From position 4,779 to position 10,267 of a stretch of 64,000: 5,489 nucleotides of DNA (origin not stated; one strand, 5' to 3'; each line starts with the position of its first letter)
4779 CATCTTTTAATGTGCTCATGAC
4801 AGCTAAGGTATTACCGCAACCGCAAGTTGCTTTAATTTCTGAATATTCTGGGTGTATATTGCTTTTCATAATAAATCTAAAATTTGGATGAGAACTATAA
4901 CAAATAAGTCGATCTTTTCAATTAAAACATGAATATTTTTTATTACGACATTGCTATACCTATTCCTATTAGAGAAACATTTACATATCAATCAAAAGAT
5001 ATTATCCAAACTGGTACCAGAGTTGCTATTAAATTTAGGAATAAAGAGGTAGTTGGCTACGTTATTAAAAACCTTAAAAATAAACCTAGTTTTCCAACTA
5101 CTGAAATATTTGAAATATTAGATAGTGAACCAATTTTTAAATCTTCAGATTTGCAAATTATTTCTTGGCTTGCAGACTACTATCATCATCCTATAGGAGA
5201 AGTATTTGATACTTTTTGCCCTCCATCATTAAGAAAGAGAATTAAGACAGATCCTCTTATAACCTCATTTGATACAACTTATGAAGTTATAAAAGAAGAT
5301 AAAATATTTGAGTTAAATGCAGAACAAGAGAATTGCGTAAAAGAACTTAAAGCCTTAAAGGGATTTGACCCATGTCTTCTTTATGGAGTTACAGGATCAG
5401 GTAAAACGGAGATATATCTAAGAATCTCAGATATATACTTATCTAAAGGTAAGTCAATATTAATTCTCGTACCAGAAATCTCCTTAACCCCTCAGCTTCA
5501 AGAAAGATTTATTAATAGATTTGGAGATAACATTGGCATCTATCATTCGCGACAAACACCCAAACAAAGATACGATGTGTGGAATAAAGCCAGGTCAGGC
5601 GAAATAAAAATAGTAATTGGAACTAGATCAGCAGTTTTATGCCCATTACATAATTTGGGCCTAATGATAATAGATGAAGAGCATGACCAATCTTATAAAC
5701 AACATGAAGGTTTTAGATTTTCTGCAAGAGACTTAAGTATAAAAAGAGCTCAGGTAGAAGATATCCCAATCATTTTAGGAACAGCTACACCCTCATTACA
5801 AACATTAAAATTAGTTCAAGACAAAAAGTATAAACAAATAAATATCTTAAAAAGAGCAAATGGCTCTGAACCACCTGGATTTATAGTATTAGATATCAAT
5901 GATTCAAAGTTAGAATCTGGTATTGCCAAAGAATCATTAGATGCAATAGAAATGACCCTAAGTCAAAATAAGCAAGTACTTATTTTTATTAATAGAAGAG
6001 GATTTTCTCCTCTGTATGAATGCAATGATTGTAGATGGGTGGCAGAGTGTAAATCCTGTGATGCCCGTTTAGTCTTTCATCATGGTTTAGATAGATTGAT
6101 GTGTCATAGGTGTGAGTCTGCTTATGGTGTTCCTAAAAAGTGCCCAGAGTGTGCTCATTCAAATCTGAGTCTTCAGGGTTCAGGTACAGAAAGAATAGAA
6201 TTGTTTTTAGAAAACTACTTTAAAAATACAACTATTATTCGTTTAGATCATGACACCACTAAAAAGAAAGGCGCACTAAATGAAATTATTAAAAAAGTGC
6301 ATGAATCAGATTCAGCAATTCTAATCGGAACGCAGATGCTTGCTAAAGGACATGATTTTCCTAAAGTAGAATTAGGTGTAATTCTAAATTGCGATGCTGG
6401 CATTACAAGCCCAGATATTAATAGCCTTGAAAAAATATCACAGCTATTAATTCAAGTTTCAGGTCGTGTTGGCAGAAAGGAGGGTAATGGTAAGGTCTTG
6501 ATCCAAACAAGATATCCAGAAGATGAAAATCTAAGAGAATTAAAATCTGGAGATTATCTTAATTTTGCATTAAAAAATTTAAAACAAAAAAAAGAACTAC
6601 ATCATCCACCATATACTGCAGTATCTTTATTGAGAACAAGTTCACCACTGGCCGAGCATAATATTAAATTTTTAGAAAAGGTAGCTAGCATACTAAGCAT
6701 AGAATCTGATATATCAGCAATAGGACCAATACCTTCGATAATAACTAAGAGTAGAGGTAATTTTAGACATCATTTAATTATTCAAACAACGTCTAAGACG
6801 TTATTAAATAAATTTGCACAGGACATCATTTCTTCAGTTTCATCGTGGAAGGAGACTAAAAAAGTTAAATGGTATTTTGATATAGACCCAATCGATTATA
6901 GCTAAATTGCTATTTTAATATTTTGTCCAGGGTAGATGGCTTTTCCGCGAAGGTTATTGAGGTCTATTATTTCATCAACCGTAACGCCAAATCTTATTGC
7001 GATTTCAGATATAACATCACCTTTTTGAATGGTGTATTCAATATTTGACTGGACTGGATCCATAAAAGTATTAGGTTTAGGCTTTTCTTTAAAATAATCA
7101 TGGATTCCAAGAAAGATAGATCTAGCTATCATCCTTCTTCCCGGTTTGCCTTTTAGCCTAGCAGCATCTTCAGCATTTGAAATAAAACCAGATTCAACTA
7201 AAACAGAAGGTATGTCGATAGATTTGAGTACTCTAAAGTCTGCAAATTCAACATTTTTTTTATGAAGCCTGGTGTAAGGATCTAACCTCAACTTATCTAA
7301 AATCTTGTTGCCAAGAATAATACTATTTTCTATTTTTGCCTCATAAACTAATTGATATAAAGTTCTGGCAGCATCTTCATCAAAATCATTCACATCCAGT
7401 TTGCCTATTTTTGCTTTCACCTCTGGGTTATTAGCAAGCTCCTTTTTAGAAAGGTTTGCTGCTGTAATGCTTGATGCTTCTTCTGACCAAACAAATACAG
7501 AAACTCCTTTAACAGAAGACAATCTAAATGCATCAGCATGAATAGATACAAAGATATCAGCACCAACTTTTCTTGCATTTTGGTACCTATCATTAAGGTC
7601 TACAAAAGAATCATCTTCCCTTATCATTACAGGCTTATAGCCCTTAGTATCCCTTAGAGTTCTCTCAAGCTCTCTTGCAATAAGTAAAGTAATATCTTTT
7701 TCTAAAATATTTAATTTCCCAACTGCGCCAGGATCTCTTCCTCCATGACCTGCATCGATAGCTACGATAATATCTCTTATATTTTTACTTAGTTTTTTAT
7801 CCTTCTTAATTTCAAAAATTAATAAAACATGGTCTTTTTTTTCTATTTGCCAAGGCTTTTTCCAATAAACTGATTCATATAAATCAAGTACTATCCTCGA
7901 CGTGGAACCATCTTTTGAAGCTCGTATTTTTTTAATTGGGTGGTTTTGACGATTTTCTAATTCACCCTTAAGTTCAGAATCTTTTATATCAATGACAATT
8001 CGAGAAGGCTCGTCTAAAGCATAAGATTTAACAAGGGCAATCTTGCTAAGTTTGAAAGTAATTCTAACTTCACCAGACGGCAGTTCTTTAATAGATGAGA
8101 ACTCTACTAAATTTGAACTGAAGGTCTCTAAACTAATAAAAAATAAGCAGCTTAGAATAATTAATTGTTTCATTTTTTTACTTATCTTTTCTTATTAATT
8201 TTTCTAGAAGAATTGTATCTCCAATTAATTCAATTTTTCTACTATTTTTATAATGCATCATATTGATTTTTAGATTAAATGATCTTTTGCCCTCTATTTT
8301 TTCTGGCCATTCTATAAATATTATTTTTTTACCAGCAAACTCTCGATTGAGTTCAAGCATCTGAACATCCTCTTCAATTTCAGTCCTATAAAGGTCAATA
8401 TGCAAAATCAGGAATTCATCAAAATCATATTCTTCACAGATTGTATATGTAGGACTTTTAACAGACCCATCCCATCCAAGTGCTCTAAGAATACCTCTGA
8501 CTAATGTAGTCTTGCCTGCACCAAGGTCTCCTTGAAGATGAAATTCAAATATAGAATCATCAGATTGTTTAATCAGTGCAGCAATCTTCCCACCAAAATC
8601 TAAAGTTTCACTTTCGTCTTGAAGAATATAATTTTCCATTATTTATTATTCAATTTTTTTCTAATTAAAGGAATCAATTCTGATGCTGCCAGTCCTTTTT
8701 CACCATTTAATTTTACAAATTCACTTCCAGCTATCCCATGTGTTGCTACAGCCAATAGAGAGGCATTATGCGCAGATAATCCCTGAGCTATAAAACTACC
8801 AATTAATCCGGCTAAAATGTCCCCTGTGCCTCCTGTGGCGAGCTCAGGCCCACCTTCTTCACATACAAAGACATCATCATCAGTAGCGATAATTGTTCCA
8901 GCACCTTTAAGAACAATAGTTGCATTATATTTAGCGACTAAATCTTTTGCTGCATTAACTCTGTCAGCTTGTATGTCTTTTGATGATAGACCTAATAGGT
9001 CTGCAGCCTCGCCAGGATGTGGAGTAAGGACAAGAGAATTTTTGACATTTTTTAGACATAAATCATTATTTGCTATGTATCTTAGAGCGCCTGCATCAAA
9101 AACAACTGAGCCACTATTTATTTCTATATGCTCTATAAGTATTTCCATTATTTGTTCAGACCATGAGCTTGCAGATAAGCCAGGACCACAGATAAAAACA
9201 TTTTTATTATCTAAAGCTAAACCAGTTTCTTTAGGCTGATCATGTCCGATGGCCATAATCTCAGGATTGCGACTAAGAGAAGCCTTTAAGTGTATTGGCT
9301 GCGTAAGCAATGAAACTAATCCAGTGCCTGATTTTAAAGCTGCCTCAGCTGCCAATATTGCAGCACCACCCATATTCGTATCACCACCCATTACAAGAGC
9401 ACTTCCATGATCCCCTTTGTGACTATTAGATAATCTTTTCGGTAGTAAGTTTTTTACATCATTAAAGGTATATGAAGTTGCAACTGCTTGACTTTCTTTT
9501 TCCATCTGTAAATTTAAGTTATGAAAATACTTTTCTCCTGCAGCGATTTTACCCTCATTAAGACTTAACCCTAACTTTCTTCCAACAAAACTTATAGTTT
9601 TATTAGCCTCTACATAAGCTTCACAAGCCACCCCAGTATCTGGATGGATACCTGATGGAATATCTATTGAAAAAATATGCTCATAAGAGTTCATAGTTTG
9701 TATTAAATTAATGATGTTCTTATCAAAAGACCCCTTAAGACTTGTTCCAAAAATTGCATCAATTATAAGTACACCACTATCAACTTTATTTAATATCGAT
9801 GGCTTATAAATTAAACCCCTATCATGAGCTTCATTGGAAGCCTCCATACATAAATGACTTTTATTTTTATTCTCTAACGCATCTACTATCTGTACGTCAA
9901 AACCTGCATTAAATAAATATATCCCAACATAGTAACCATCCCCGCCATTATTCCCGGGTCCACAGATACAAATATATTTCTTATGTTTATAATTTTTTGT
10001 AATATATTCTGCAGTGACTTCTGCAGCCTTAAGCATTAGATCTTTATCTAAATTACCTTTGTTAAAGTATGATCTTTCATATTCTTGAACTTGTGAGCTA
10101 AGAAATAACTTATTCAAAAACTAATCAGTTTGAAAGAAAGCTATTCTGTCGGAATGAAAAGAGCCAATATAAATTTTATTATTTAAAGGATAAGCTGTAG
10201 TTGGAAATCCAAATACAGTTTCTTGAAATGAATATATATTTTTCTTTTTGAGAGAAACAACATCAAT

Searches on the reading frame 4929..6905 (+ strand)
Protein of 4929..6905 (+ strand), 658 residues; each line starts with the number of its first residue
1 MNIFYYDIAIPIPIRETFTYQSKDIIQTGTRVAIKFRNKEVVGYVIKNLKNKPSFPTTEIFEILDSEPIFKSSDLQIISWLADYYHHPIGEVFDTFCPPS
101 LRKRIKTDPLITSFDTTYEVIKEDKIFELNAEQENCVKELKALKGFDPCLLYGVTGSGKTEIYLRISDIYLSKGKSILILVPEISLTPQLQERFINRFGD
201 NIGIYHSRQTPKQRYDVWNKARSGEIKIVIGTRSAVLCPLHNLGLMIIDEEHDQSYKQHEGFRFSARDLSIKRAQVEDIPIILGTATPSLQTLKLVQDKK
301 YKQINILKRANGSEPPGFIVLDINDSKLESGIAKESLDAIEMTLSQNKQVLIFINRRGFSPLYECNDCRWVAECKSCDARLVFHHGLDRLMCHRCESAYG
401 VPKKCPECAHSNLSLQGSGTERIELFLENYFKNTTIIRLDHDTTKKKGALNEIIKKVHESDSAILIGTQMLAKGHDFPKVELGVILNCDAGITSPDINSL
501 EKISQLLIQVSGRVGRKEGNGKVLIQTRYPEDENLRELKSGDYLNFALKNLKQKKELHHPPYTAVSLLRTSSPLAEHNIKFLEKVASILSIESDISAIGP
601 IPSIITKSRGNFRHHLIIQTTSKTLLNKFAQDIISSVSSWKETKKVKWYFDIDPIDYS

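Call 8: search_protein_families(library=pfam, proteins=[window:4929-6905:+])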
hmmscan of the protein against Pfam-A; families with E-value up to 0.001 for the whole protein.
window:4929-6905:+ (658 aa): 6 families
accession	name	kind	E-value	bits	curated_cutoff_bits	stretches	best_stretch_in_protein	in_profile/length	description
PF17764.6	PriA_3primeBD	-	1.1e-19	70.5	22.7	1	7-98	1-96/96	3'DNA-binding domain (3'BD)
PF00270.35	DEAD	-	1.9e-17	63.9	26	1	133-294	4-165/167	DEAD/DEAH box helicase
PF04851.21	ResIII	-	3e-15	56.9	22.5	1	127-289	2-163/164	Type III restriction enzyme, res subunit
PF18074.6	PriA_C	-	1.7e-14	54.8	26.9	1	561-654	1-95/95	Primosomal protein N C-terminal domain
PF00271.37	Helicase_C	-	2.1e-14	54.2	23.5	1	426-517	34-109/110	Helicase conserved C-terminal domain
PF18319.7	Zn_ribbon_PriA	-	2.4e-05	24.6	26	1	374-397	1-24/27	PriA DNA helicase Cys-rich region (CRR) domain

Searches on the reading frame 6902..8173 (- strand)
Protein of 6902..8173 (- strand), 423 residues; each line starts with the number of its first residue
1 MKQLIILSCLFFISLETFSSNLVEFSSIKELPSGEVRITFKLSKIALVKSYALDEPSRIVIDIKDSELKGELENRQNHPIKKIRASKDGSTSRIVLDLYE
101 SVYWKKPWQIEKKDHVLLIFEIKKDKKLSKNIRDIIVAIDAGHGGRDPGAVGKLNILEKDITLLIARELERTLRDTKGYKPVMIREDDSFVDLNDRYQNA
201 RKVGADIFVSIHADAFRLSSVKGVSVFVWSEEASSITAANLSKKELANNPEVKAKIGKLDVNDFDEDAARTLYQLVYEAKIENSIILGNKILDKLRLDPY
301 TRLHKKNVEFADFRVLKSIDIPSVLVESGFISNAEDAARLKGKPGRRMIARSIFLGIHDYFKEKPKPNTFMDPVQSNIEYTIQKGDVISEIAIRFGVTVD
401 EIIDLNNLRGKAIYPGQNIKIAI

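Call 10: search_protein_families(library=pfam, proteins=[window:6902-8173:-], max_evalue=0.00001)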
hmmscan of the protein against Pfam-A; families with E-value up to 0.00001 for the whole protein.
window:6902-8173:- (423 aa): 4 families
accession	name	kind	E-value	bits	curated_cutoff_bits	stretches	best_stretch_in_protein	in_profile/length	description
PF01520.23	Amidase_3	-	1.5e-43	149.3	27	1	137-358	1-173/174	N-acetylmuramoyl-L-alanine amidase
PF01476.26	LysM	-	8.6e-13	48.5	20.9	1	380-421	1-42/43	LysM domain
PF11741.13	AMIN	-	6.3e-11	42.7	20.5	1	32-116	7-96/101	AMIN domain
PF23473.1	LysM3_LYK4_5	-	1.5e-06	28.6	29.3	1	380-415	5-40/48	LYK4/5 LysM3 domain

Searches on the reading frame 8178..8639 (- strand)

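Call 10: search_protein_families(library=pfam, proteins=[window:8178-8639:-], max_evalue=0.00001)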
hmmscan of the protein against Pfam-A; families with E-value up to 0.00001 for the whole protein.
window:8178-8639:- (153 aa): 1 family
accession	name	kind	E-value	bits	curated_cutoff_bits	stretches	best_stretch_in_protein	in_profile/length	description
PF02367.23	TsaE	-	2.1e-31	109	26.6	1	7-134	2-126/128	Threonylcarbamoyl adenosine biosynthesis protein TsaE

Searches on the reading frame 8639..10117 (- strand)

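Call 10: search_protein_families(library=pfam, proteins=[window:8639-10117:-], max_evalue=0.00001)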
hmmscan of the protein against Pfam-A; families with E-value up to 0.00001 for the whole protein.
window:8639-10117:- (492 aa): 3 families
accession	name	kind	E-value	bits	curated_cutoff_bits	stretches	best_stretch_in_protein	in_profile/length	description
PF01256.23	Carb_kinase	-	4.8e-53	180.5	27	1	241-482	2-237/242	NAD(P)H-hydrate dehydratase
PF03853.21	YjeF_N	-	1.3e-34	120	24.9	1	25-182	2-168/169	YjeF-related protein N-terminus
PF02110.20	HK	-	9e-06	25.7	27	0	371-481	125-237/247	Hydroxyethylthiazole kinase family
